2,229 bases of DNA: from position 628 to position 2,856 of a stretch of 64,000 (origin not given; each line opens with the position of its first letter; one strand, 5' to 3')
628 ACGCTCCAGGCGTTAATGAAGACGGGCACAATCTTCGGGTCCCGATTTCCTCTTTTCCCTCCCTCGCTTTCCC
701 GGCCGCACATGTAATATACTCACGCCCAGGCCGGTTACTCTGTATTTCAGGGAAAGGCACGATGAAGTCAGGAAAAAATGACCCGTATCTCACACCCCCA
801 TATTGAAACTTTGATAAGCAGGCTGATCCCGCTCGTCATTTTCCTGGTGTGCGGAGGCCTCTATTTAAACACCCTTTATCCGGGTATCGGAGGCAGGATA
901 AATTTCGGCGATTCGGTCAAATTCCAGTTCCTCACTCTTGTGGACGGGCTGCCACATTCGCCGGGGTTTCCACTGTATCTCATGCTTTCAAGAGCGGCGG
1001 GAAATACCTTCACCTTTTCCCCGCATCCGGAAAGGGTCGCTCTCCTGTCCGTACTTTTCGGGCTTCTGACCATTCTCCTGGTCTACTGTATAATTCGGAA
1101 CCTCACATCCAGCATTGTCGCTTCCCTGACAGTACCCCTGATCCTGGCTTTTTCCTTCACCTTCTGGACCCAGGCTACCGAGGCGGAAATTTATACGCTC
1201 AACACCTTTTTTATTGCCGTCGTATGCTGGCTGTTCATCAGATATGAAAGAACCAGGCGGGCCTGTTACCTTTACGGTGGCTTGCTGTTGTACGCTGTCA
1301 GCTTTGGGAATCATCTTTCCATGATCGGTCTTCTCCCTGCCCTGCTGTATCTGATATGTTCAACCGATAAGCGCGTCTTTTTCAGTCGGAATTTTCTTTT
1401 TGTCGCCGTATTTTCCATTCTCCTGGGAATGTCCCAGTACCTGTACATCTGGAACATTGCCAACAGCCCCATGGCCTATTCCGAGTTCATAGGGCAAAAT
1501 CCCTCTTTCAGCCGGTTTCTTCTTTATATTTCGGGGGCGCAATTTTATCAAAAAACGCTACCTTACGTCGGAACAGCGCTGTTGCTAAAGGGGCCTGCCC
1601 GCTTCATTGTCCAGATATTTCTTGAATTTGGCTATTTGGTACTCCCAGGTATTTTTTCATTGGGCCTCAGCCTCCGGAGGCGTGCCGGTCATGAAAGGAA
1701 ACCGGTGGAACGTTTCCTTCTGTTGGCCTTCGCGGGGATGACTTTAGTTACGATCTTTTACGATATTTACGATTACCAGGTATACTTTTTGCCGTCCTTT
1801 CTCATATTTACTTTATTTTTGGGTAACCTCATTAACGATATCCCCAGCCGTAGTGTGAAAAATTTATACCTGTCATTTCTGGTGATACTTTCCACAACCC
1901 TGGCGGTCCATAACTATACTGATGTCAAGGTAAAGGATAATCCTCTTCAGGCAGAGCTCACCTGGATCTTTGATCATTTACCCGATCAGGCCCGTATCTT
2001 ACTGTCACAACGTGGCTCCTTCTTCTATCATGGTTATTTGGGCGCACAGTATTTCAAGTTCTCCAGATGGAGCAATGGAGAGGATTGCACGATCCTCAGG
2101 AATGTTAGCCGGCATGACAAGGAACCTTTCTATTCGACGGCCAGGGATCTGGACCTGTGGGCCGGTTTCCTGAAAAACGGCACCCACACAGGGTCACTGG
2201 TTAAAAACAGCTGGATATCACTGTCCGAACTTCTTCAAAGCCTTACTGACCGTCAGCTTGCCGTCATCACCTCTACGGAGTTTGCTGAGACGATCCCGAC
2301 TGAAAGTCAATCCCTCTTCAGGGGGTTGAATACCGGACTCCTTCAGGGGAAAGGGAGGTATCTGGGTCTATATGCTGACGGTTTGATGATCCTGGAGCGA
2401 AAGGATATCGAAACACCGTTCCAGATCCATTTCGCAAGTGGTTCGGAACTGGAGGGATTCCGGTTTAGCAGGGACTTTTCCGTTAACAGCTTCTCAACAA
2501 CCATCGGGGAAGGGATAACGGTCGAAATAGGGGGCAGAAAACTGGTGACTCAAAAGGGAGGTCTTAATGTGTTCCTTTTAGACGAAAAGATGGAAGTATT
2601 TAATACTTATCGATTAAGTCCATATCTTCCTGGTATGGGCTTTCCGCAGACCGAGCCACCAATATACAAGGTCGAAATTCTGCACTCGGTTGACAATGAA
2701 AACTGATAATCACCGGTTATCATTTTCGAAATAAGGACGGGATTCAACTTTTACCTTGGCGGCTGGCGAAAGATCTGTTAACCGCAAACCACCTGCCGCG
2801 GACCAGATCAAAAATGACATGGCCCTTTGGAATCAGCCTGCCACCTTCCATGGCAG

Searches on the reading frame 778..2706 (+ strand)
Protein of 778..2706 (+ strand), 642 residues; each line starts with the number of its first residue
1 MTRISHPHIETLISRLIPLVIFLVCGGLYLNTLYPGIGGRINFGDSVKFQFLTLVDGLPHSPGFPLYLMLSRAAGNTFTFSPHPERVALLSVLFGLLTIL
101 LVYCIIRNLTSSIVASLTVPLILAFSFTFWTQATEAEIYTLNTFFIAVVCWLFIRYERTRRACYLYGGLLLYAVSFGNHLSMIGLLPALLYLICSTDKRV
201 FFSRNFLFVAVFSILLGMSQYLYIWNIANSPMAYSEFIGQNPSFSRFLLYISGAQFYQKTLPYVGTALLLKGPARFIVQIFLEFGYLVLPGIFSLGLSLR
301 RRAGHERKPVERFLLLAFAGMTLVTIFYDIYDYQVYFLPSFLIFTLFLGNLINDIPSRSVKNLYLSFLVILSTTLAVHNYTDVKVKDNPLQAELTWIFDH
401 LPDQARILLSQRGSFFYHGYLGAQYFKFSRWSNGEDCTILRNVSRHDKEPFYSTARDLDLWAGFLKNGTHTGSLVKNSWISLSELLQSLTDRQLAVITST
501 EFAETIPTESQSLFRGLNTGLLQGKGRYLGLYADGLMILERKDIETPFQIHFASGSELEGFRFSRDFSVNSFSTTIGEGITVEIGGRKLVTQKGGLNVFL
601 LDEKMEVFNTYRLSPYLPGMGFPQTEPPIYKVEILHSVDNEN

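Call 82: search_protein_families(library=pfam, proteins=[window:778-2706:+], max_evalue=0.00001)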
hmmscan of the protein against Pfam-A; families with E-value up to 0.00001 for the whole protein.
window:778-2706:+ (642 aa): 2 families
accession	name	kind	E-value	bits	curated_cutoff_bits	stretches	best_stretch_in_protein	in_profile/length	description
PF11028.14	TMEM260-like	-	1.8e-21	77.2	24.2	1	57-196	13-173/179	Protein O-mannosyl-transferase TMEM260-like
PF13231.12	PMT_2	-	5.3e-11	43.4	26.1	1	85-222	22-158/160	Dolichyl-phosphate-mannose-protein mannosyltransferase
